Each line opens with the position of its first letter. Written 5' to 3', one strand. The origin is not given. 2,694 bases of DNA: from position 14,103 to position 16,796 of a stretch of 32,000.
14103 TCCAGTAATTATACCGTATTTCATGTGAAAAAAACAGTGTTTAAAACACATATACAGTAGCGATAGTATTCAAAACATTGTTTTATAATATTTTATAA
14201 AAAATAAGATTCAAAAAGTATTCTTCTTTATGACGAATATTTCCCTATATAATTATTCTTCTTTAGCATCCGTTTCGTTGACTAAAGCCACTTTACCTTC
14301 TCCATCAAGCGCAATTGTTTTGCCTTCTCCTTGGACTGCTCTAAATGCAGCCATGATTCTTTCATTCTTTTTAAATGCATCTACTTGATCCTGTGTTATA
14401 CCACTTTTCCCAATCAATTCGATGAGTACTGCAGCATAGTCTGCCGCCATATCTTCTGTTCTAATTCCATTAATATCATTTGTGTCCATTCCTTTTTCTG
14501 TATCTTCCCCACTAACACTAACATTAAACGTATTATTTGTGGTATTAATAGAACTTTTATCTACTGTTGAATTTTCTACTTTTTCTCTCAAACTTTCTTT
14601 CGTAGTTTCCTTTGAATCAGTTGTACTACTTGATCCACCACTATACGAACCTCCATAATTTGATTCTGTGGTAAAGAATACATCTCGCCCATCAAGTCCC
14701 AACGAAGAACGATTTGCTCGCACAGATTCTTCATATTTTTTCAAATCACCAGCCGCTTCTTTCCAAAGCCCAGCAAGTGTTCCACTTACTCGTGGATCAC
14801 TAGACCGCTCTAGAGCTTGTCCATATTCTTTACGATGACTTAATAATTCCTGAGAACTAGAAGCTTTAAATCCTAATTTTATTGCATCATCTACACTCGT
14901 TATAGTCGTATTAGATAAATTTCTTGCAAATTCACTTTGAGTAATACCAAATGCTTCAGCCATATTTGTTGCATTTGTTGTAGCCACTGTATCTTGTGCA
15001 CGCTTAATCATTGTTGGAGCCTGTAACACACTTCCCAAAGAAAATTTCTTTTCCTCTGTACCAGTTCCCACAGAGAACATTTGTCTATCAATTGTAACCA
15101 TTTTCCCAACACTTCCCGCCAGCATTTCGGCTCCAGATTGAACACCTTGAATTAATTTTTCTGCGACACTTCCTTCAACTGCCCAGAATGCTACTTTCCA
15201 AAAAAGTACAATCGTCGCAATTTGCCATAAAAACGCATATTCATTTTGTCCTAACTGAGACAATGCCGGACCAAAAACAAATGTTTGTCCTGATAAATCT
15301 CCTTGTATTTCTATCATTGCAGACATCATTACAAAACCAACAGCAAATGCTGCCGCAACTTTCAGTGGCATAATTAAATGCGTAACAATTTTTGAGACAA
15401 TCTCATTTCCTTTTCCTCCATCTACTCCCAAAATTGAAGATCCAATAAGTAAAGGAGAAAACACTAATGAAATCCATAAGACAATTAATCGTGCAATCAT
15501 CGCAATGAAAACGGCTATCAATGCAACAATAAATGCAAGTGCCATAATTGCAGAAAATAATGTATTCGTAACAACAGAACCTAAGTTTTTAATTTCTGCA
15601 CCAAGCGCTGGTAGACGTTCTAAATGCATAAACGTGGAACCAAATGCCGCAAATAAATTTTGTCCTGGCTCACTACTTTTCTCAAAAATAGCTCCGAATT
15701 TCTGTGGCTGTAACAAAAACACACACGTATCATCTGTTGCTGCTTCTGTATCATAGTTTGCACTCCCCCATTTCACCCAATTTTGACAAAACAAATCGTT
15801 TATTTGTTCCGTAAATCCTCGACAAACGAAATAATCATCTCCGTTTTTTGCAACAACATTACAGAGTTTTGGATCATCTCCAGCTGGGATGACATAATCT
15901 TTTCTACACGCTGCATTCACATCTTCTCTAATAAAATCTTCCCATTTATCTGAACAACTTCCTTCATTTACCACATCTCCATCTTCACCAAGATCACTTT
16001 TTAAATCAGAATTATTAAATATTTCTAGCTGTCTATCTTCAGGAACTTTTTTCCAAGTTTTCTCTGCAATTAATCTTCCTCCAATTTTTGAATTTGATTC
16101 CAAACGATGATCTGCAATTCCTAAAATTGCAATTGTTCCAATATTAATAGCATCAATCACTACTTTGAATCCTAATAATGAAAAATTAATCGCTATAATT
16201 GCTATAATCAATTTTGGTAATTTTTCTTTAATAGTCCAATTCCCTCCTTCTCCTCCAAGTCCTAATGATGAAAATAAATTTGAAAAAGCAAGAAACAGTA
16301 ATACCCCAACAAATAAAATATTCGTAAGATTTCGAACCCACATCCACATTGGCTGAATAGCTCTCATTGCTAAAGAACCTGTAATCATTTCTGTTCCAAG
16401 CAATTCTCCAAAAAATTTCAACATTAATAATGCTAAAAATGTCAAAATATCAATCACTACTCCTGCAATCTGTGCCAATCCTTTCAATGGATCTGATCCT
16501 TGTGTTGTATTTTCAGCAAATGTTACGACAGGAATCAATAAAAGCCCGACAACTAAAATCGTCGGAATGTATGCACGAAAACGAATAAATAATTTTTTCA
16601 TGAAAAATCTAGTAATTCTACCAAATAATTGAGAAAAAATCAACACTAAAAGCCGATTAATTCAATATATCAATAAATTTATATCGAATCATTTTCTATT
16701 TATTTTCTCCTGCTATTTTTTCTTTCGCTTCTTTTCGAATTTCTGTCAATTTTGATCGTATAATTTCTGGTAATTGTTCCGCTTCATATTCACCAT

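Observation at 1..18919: Co-directional block of five large or unknown envelope genes may form an uncharacterised cell-surface or host-contact system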

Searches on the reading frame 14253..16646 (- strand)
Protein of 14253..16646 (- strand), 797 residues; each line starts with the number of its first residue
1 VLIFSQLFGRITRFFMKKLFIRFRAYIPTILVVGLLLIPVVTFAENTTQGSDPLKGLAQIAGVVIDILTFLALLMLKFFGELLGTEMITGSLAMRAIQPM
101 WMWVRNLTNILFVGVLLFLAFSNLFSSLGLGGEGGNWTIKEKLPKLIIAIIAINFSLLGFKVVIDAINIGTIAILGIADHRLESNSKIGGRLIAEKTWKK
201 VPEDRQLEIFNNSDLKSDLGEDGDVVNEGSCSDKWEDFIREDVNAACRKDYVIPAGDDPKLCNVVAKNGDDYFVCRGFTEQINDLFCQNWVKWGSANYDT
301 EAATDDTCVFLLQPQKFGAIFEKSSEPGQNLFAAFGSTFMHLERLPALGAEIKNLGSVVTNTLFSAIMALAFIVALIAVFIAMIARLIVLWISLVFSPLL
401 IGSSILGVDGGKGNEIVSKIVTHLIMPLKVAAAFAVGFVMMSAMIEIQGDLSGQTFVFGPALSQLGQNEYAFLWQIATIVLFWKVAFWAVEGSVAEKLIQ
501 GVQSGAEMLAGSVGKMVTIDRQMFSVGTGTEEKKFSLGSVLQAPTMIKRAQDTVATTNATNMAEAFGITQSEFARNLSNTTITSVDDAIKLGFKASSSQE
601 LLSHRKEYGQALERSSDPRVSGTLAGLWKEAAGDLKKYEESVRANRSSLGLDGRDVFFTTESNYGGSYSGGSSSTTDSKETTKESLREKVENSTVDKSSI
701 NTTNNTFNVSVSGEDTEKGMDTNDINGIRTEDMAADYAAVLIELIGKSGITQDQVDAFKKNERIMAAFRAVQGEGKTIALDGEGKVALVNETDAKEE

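Call 5: search_protein_families(library=pfam, proteins=[window:14253-16646:-], max_evalue=0.1)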
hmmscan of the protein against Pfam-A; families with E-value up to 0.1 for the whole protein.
window:14253-16646:- (797 aa): 1 family
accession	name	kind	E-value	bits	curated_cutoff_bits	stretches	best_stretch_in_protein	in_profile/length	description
PF20132.4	DUF6522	-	0.071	13.3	25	0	549-585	6-41/88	Family of unknown function (DUF6522)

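Call 7: search_protein_families(library=ncbifam, proteins=[window:14253-16646:-], max_evalue=0.1)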
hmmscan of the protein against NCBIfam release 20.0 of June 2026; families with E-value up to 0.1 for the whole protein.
window:14253-16646:- (797 aa): 0 families

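Call 8: search_solved_structures(query=window:14253-16646:-, max_evalue=10)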
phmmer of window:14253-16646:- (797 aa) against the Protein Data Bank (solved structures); distinct sequences matched with E-value up to 10: 2.
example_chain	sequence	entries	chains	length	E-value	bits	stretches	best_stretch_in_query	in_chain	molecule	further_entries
4h8n_A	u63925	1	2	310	0.0055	18.5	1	570-679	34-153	Conjugated polyketone reductase C2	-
3vxg_A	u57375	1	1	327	0.0056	18.5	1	570-679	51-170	Conjugated polyketone reductase C2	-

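Call 10: find_encoding_contigs(protein=window:14253-16646:-, flank=10000, max_places=6)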
Protein window:14253-16646:- (797 aa): no gene with exactly this product is on record in the collection.

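Call 16: find_homologous_proteins(query=window:14253-16646:-, max_evalue=0.001)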
Query window:14253-16646:- (797 aa): 55 proteins with E <= 0.001 among 8000 candidates.
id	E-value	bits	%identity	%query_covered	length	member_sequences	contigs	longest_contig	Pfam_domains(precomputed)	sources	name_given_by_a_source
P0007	0.0e+0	1752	100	100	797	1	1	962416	-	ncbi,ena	-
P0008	6.4e-242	823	60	84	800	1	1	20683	-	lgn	-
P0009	2.3e-239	815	57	90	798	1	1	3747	-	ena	-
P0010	4.6e-239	814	56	90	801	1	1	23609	-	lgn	-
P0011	2.2e-223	762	56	83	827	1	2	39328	-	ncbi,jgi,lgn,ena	-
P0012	4.7e-216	738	58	77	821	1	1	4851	-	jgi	jgi:hypothetical protein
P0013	6.9e-209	714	59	75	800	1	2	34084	-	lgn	-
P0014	8.1e-201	688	55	74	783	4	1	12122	-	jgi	-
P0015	7.1e-169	582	45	85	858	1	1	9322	-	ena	-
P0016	4.8e-159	549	42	92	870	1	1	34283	-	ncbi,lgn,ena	-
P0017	2.4e-157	544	50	69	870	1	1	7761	-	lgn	-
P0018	1.1e-155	538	43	90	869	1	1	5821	-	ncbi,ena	-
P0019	6.9e-149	516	41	86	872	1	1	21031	-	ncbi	-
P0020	1.1e-148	515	41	90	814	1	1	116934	-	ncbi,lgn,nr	ncbi:MAG: type IV secretion system protein [Candidatus Gracilibacteria bacterium]|nr:type IV secreti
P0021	1.6e-147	511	43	84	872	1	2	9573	-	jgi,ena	-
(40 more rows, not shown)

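Call 19: find_related_loci(query=A1, collection=genome_contigs, flank=10000)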
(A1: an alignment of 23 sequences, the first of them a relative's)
Query A1 (797 aa) in genome_contigs; peptide patterns used: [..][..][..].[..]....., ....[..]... (x = any residue, [..] = any of these).
62 stretches matched a pattern; 28 encode a relative of the query (tblastn E <= 1e-3); 28 distinct loci.
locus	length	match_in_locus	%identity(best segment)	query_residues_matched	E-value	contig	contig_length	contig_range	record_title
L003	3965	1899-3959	61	1-683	0e+0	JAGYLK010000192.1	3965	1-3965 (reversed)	Candidatus Gracilibacteria bacterium isolate M50B91 k51_887492_flag_0_multi_15.3717_len_3965, whole genome shotgun seque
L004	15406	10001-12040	56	2-680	0e+0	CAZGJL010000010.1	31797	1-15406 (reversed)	MAG TPA_asm: uncultured Candidatus Peribacteria bacterium isolate binchicken_co181_623 genome assembly, contig: NODE_186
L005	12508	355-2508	41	8-745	4e-167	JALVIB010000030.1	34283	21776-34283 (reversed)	MAG: Candidatus Gracilibacteria bacterium isolate A1_metabat1_scaf2bin.029 A1_NODE_241_length_34283_cov_3.650457, whole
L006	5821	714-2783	43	13-728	3e-163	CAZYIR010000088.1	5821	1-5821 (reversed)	MAG TPA_asm: uncultured Candidatus Peribacteria bacterium isolate binchicken_co219_8 genome assembly, contig: k141_54753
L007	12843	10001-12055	41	2-699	6e-159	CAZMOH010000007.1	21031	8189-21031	MAG TPA_asm: uncultured Candidatus Peribacteria bacterium isolate SRP163575_co1_366 genome assembly, contig: NODE_5197_l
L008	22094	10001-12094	41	50-764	2e-157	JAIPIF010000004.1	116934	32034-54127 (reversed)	MAG: Candidatus Gracilibacteria bacterium isolate Tobar13.5m-G68 Tobar13-5m-C134, whole genome shotgun sequence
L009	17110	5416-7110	47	8-568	6e-152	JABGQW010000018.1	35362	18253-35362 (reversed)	MAG: bacterium isolate co234_bin65 NODE_2431_length_35362_cov_38.297533, whole genome shotgun sequence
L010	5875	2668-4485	44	2-589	3e-153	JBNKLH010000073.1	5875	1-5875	MAG: Candidatus Altimarinota bacterium isolate H1H2.bin.2.strict NODE_73_length_5908_cov_3.105128, whole genome shotgun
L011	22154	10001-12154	36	1-759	2e-109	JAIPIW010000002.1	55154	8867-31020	MAG: Candidatus Gracilibacteria bacterium isolate Tobar13m-G44 Tobar13m-C779, whole genome shotgun sequence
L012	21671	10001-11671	34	2-615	1e-108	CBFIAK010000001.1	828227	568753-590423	MAG: Patescibacteria group bacterium isolate Co_bin_206_indstr genome assembly, contig: Co_bin_206_indstr_c1, whole geno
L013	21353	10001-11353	40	15-526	3e-102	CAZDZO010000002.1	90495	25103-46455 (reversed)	MAG TPA_asm: uncultured Candidatus Peribacteria bacterium isolate binchicken_co28_221 genome assembly, contig: NODE_172_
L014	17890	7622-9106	38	34-609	2e-99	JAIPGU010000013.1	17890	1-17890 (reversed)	MAG: Candidatus Gracilibacteria bacterium isolate Tobar13.5m-G57 Tobar13-5m-C3541, whole genome shotgun sequence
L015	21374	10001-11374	33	21-569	2e-69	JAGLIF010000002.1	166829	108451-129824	MAG: Candidatus Gracilibacteria bacterium isolate RS_2_30 ROV157_2.bin.30.fa_2, whole genome shotgun sequence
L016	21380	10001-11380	40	3-523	2e-94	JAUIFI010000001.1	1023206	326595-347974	MAG: bacterium isolate 8_bin.77 NODE_5_length_1023206_cov_7.442498, whole genome shotgun sequence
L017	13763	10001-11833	35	30-688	1e-92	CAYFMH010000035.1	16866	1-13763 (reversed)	MAG TPA_asm: uncultured Candidatus Peribacteria bacterium isolate ERP019367_co2_130 genome assembly, contig: NODE_2285_l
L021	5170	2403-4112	32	13-654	7e-78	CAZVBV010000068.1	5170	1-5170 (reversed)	MAG TPA_asm: uncultured Candidatus Peribacteria bacterium isolate binchicken_co49_14 genome assembly, contig: NODE_6763_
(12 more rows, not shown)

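Call 21: search_protein_families(library=pfam, alignment_id=A1, max_evalue=1)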
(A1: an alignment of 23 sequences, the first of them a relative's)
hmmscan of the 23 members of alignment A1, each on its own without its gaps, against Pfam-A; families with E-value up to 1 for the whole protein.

A. member 1, P0007 (797 aa): 1 family
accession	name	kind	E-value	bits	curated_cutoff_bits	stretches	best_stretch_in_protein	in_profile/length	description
PF20132.4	DUF6522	-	0.071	13.3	25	1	549-585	6-41/88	Family of unknown function (DUF6522)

B. families by the number of members that match (of 23 scanned): 13 families
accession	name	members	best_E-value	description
PF20177.3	DUF6542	1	0.002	Domain of unknown function (DUF6542)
PF24850.1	CC_BshC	1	0.044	Bacillithiol biosynthesis BshC, C-terminal coiled-coil domain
PF20132.4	DUF6522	1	0.071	Family of unknown function (DUF6522)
PF10737.14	GerPC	1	0.085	Spore germination protein GerPC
PF16238.11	DUF4897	1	0.1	Domain of unknown function (DUF4897)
PF24715.1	YxiF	1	0.11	YxiF protein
PF19622.4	DUF6127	1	0.12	Family of unknown function (DUF6127)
PF10161.14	DDDD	1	0.12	Putative mitochondrial precursor protein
PF02024.20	Leptin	1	0.15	Leptin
PF25305.1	Ig_PDGFR_d4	1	0.19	Platelet-derived growth factor receptor Ig-like domain 4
PF18460.6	HetR_C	1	0.22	Heterocyst differentiation regulator C-terminal Hood domain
PF24566.1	HEAT_Ints3_C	1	0.24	Ints3-like, C-terminal HEAT repeats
PF00039.24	fn1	1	0.34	Fibronectin type I domain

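Call 22: search_solved_structures(query=A1, max_evalue=10, show_alignments=2)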
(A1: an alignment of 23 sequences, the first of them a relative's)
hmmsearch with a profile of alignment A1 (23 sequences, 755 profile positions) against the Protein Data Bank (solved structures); distinct sequences matched with E-value up to 10: 35.
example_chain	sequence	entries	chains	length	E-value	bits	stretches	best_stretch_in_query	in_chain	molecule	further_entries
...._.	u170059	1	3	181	0.18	13.6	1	467-556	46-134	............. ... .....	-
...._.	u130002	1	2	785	0.49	12.2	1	450-641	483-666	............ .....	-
2i1j_A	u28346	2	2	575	0.67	11.7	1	471-713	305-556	Moesin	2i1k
8qpp_W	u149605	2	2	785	0.86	11.4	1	450-662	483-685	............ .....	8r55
7nsu_D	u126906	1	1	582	0.95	11.3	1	454-638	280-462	Colicin-E9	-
5ew5_A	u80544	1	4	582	0.96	11.2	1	454-643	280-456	Colicin-E9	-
4ilo_A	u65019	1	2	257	1.4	10.7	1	477-610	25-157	CT398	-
3k66_A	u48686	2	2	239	1.6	10.5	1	516-701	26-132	Beta-amyloid-like protein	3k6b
3j9t_K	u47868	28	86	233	2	10.2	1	499-606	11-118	V-type proton ATPase subunit E | V-ATPase subunit E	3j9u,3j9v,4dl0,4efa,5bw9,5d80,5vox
2b5u_A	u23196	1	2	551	2.3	10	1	454-640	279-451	Colicin E3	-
1jch_A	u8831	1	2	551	2.3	10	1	454-640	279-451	COLICIN E3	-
7pg5_B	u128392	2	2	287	2.7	9.7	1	493-613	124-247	Phosphatidylinositol 3-kinase regulatory subunit alpha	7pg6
9ijj_A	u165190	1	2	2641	3.1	9.6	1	574-690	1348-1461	Cilia and flagella associated protein 46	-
4zop_B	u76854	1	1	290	3.4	9.4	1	493-613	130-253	Phosphatidylinositol 3-kinase regulatory subunit alpha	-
8th8_S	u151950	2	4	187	3.7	9.3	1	474-609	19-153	Coiled-coil domain-containing protein 153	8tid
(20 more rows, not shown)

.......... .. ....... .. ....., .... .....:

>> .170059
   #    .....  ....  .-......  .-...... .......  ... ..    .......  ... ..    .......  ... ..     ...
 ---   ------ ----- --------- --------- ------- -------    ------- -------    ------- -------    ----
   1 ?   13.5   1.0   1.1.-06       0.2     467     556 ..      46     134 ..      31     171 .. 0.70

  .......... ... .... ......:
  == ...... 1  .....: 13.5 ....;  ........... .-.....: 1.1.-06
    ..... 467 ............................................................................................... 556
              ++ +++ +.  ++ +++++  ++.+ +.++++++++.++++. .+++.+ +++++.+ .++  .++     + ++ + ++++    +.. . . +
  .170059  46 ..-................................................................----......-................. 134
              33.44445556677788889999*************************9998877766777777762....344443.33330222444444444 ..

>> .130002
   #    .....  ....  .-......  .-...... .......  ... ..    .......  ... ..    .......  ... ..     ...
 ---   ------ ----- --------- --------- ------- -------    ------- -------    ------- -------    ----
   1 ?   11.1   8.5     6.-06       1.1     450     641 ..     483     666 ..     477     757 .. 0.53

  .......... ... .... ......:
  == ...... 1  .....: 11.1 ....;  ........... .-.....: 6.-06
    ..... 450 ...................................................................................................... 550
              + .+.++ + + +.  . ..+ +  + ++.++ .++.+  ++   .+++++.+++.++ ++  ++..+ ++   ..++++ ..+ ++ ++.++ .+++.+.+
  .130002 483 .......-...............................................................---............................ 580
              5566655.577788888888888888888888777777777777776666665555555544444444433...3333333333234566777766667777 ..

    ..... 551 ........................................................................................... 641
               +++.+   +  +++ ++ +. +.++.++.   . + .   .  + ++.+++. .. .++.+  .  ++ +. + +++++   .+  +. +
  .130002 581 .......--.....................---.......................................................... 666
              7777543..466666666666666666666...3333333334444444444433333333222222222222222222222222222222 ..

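Call 27: search_protein_families(library=ncbifam, alignment_id=A1, max_evalue=1)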
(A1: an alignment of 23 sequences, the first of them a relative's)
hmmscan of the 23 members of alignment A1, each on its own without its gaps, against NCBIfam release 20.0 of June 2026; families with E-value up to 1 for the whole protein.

A. member 1, P0007 (797 aa): 0 families

B. families by the number of members that match (of 23 scanned): 8 families
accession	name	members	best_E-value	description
NF045848.1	MMCAP2_0566_fam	1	0.0008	MMCAP2_0566 family conjugal transfer protein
NF041407.1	XopAP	1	0.0086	XopAP family type III secretion system effector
NF042984.1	SMR_efflux_EmrE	1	0.04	multidrug efflux SMR transporter EmrE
NF006961.0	PRK09438.1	1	0.042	dihydroneopterin triphosphate diphosphatase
NF052420.1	translocon_SseD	1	0.076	type III secretion system translocon protein SseD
NF038310.1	lysogeny_AimR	1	0.14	AimR family lysis-lysogeny pheromone receptor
TIGR03527.1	selenium_YedF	1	0.25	sulfurtransferase-like selenium metabolism protein YedF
TIGR04205.1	classIII_w_PIP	1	0.89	class III signal peptide domain-containing protein, archaeosortase D/PIP-CTERM system-associated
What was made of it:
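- One family member hits NF045848, 'MMCAP2_0566 family conjugal transfer protein', at E 8e-4 (call 27).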

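Call 28: list_cluster_members(proteins=[P0020, P0007, P0001])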
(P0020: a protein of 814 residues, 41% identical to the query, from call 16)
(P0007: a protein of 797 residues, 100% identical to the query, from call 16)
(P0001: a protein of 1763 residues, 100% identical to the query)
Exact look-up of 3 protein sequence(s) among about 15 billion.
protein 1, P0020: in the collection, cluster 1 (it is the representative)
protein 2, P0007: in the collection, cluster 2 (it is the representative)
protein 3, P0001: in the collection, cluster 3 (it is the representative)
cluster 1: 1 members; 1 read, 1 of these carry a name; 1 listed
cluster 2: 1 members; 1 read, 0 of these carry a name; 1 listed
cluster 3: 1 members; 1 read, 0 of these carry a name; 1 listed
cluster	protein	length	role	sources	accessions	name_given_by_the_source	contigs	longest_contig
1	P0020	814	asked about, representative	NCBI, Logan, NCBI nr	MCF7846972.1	MAG: type IV secretion system protein [Candidatus Gracilibacteria bacterium] | type IV secretion system protein [Candidatus Gracilibacteria bacterium]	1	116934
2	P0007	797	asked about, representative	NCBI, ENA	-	-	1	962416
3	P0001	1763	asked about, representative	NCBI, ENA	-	-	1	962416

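Call 39: predict_structure(alignment_id=A1)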
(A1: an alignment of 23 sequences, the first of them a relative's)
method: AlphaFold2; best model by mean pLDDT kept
length: 797 residues; sequences in the alignment: 23
mean_pLDDT: 62.2   pTM: 0.50
mean pLDDT of the five models: 62.2, 61.4, 58.8, 56.9, 56.1
residues with pLDDT >= 90: 2; 70-90: 284; 50-70: 345; < 50: 166
segments of 3 or more residues with pLDDT < 50: 1-4, 41-50, 183-187, 189-191, 250-259, 447-463, 520-528, 530-538, 652-655, 658-731, 747-750, 784-786, 793-797
pLDDT, mean of each block of 10 residues (from residue 1): 50 54 59 58 41 59 70 79 75 82 87 85 74 57 83 83 85 73 47 65 72 57 57 72 62 42 71 72 64 56 56 59 61 68 58 58 73 86 88 87 77 78 87 84 58 40 53 77 87 82 78 60 46 47 58 65 55 64 70 63 71 75 74 68 63 45 31 26 26 24 24 26 36 54 48 57 56 56 54 46
secondary structure, 60 per line:
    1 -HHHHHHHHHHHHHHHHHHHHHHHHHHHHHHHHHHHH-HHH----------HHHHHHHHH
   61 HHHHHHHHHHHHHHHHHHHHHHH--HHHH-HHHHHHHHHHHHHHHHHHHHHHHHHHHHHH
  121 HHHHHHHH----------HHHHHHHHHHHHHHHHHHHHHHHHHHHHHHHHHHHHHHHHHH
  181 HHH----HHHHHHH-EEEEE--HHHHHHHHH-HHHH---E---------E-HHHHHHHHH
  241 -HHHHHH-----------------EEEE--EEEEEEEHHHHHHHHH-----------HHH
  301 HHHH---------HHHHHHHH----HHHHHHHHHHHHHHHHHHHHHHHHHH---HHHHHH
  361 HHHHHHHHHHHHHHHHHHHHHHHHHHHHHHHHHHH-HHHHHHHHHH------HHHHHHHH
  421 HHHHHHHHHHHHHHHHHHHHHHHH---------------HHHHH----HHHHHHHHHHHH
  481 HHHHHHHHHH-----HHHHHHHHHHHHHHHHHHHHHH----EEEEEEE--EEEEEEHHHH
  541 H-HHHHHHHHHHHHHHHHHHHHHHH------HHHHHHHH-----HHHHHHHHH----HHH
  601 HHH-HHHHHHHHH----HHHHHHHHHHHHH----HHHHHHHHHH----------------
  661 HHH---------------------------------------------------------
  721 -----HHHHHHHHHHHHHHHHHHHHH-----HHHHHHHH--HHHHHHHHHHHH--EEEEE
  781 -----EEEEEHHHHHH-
elements in order (helices of 4 or more, strands of 3 or more residues): H2-37 H52-83 H86-89 H91-128 H139-183 H188-194 E196-200 H203-211 H213-216 H232-240 H242-247 E265-268 E271-277 H278-286 H298-304 H314-321 H326-351 H355-395 H397-406 H413-444 H460-464 H469-490 H496-517 E522-528 E531-536 H537-541 H543-565 H572-579 H585-593 H598-603 H605-613 H618-630 H635-644 H726-746 H752-759 H762-773 E776-780 E786-790 H791-796

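Call 43: fold_search(model_id=the predicted structure, library=pdb)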
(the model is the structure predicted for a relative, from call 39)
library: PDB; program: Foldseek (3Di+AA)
matches with E <= 10: 71; with E <= 0.001: 0
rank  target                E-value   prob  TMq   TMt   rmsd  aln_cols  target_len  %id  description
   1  7o3v_J                5.6e-01  0.13  0.08  0.17  24.3       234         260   12  Stalk complex structure (TrwJ/VirB5-TrwI/VirB6) from the fully-assembled R388 type IV secretion system determined by c (released 2022-06-22)
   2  9fqr_Xz               1.0e+00  0.03  0.07  0.02  60.1       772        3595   12  96-nm repeat of axonemal doublet microtubules from bovine sperm (released 2025-03-26)
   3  8glv_Dp               2.2e+00  0.03  0.08  0.04  54.3       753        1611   11  96-nm repeat unit of doublet microtubules from Chlamydomonas reinhardtii flagella (released 2023-05-31)
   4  7udn_B                2.3e+00  0.12  0.09  0.20  29.0       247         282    9  Crystal structure of designed helical repeat protein RPB_PLP1_R6 in alternative conformation 2 (released 2023-03-22)
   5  6luq                  2.3e+00  0.03  0.07  0.09  25.0       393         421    9  Haloperidol bound D2 dopamine receptor structure inspired discovery of subtype selective ligands (released 2020-03-04)
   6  7wb4_e                2.5e+00  0.04  0.08  0.05  27.6       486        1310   12  Cryo-EM structure of the NR subunit from X. laevis NPC (released 2022-03-02)
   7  5xsz                  2.5e+00  0.03  0.09  0.13  35.8       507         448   12  Crystal structure of zebrafish lysophosphatidic acid receptor LPA6 (released 2017-08-16)
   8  8rtd_I                2.7e+00  0.15  0.11  0.28  11.5       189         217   13  Stalk-Arches-IMC structure from the fully-assembled R388 type IV secretion system determined by cryo-EM. (released 2024-06-19)
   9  6wgt_A                2.7e+00  0.04  0.08  0.13  22.8       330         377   13  Crystal structure of HTR2A with hallucinogenic agonist (released 2020-09-23)
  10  8zmg_A                3.1e+00  0.08  0.09  0.15  21.3       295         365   10  Crystal structure of an inverse agonist antipsychotic drug pimavanserin-bound 5-HT2A (released 2024-08-28)
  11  9lyb_R                3.1e+00  0.07  0.08  0.20  27.6       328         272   11  Cryo-EM structure of GPR3-G protein-monomer complex (released 2025-04-09)
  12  7o3v_G                3.2e+00  0.18  0.12  0.28   8.8       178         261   15  Stalk complex structure (TrwJ/VirB5-TrwI/VirB6) from the fully-assembled R388 type IV secretion system determined by c (released 2022-06-22)
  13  5wf5                  3.5e+00  0.03  0.07  0.09  22.1       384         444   10  Agonist bound human A2a adenosine receptor with D52N mutation at 2.60 A resolution (released 2018-02-21)
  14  7uw9_i                3.7e+00  0.07  0.07  0.25  16.8       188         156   10  Citrus V-ATPase State 1, H in contact with subunit a (released 2022-07-06)
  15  11td_R                3.9e+00  0.04  0.08  0.14  24.8       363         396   13  Structure of human CCR4 in apo state (released 2026-04-01)
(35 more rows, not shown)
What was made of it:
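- On T4SS VirB6/TrbL (PF04610; PrgH; Orf15/TcpH): The model's pLDDT is 62 (calls 39, 43).
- Closest known: VirB6/TrbL-family polytopic subunit of type IV secretion systems. Same: TrwI is the top, though non-significant, fold hit (call 43).
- The top Foldseek PDB hit of the g797 model is TrwI/VirB6 of R388 (7o3v_J), and six more TrwI chains are in the top 50 (call 43).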
